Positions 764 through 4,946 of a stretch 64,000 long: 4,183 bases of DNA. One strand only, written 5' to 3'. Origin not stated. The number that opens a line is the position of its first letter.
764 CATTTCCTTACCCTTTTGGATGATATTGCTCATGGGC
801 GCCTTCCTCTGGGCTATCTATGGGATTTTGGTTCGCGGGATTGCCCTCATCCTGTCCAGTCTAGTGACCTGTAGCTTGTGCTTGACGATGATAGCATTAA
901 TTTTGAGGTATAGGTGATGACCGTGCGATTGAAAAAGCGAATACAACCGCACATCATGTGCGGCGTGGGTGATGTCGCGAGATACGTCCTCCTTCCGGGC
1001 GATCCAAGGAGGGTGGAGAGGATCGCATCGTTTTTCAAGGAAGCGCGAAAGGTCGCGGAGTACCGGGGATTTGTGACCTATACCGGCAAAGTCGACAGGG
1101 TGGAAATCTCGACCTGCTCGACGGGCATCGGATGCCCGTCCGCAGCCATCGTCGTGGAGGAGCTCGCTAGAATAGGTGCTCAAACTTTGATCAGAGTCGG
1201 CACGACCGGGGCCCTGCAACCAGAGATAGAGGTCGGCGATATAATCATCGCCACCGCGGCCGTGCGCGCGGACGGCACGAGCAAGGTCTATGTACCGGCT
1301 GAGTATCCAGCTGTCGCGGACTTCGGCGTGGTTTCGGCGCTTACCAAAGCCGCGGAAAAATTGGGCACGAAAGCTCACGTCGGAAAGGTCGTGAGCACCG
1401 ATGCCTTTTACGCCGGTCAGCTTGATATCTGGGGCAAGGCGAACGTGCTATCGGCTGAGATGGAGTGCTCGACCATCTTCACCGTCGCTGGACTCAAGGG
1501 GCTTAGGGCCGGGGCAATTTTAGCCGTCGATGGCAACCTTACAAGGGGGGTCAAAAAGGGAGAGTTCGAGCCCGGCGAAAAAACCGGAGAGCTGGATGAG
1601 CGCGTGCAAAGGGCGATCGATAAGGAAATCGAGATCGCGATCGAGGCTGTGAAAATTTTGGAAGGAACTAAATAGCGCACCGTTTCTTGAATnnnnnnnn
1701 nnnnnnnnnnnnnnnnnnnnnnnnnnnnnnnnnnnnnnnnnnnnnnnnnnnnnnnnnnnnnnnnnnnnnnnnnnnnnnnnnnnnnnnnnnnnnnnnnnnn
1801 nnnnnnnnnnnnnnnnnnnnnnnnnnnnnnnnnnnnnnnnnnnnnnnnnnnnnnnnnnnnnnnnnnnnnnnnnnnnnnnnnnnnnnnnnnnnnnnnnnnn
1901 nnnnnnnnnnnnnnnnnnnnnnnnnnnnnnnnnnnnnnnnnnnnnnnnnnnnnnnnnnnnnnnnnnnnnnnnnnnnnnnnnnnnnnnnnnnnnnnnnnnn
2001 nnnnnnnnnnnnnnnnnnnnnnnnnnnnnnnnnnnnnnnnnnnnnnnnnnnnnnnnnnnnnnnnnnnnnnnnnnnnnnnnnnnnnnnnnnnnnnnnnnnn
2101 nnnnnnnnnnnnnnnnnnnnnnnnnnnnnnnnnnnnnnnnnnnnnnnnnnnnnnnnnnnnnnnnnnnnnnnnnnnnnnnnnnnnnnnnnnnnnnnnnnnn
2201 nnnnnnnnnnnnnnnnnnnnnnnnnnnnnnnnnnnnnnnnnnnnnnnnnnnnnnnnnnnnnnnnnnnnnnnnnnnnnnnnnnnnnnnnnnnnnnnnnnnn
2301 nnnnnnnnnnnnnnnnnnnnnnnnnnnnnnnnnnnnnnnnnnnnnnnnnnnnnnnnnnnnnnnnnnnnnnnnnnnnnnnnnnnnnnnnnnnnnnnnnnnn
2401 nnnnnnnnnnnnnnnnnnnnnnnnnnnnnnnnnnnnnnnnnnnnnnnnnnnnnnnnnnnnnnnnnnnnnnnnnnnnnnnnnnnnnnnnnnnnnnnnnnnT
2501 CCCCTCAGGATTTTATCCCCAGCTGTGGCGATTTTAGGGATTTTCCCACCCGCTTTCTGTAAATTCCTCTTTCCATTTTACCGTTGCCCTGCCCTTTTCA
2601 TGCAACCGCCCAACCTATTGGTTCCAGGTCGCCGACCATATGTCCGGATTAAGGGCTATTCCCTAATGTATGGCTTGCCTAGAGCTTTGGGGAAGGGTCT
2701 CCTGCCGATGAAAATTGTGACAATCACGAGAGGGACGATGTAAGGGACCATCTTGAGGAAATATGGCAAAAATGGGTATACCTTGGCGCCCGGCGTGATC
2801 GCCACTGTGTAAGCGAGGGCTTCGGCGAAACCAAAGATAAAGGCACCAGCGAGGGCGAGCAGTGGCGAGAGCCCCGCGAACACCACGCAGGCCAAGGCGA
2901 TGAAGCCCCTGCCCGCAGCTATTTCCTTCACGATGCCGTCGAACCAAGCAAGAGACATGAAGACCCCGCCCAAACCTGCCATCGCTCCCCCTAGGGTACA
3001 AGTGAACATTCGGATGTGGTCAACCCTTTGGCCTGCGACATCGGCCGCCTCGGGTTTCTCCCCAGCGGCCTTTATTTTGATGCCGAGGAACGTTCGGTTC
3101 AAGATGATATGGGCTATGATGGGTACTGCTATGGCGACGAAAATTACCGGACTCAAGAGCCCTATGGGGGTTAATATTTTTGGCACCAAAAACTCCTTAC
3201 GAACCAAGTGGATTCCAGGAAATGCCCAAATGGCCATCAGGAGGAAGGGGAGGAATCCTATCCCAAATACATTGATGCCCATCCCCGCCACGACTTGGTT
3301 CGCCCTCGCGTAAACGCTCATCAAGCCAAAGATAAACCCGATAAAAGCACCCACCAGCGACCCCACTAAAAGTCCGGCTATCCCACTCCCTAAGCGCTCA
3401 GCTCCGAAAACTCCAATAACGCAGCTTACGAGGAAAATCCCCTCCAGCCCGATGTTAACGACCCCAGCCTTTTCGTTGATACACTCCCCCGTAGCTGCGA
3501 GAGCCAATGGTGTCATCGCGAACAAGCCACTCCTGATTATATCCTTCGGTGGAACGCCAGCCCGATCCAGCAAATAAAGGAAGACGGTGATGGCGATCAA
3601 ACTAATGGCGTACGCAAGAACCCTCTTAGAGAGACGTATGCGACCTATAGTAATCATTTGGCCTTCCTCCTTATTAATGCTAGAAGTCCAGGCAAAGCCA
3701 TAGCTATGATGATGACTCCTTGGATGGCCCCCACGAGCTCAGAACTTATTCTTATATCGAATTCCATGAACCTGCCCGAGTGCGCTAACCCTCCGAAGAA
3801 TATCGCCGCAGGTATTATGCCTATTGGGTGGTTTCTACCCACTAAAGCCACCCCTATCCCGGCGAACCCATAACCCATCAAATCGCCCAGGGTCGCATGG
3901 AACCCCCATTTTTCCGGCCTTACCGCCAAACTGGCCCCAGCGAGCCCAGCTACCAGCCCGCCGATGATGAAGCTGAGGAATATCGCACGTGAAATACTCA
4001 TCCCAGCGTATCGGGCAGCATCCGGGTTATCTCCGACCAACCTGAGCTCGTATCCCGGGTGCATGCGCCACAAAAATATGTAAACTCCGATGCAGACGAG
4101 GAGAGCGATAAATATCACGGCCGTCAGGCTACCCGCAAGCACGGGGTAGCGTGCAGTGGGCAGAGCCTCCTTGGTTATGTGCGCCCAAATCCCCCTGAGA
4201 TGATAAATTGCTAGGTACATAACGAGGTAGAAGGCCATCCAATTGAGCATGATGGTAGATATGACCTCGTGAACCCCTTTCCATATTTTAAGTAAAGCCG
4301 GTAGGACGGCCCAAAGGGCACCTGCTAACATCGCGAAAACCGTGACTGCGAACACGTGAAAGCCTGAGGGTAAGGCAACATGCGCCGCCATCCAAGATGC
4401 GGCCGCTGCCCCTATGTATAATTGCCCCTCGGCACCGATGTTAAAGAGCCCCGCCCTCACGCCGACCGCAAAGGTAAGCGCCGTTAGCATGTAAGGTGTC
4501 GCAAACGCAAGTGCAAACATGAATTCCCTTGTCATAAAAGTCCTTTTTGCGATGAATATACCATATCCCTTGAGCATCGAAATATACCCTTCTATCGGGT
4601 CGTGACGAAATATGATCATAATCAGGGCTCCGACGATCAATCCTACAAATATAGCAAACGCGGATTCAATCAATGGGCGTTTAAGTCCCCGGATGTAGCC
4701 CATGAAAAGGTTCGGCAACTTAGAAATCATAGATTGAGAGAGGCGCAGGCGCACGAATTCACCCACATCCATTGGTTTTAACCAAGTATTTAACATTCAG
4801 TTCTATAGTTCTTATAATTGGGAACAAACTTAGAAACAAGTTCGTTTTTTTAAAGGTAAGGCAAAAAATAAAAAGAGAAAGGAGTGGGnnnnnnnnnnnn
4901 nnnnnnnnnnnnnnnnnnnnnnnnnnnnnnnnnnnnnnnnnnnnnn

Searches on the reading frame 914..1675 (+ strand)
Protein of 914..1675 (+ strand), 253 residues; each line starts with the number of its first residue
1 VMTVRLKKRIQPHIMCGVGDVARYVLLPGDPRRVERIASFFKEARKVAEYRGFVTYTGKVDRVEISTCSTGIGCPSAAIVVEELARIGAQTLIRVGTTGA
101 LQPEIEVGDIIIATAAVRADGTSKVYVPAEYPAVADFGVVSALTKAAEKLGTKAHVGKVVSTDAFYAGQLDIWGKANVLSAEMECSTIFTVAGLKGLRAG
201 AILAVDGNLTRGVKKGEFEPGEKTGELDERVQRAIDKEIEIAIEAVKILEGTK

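Call 39: search_protein_families(library=pfam, proteins=[window:914-1675:+], max_evalue=0.001)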
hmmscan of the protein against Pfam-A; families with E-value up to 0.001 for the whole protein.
window:914-1675:+ (253 aa): 1 family
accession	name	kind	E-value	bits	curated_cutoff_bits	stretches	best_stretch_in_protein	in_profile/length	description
PF01048.26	PNP_UDP_1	-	7.4e-43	147.1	25.1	1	23-236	1-229/233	Phosphorylase superfamily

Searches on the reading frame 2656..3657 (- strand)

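Call 39: search_protein_families(library=pfam, proteins=[window:2656-3657:-], max_evalue=0.001)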
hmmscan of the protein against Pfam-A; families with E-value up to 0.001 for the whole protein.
window:2656-3657:- (333 aa): 1 family
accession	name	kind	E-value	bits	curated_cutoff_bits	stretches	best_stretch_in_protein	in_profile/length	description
PF02653.21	BPD_transp_2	-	1.4e-32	113.4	26.8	1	42-306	3-262/269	Branched-chain amino acid transport system / permease component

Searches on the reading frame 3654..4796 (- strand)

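Call 39: search_protein_families(library=pfam, proteins=[window:3654-4796:-], max_evalue=0.001)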
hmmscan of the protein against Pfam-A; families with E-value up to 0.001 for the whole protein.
window:3654-4796:- (380 aa): 1 family
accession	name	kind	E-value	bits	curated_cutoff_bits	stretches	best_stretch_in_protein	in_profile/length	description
PF02653.21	BPD_transp_2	-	2.8e-39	135.3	26.8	1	95-366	5-268/269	Branched-chain amino acid transport system / permease component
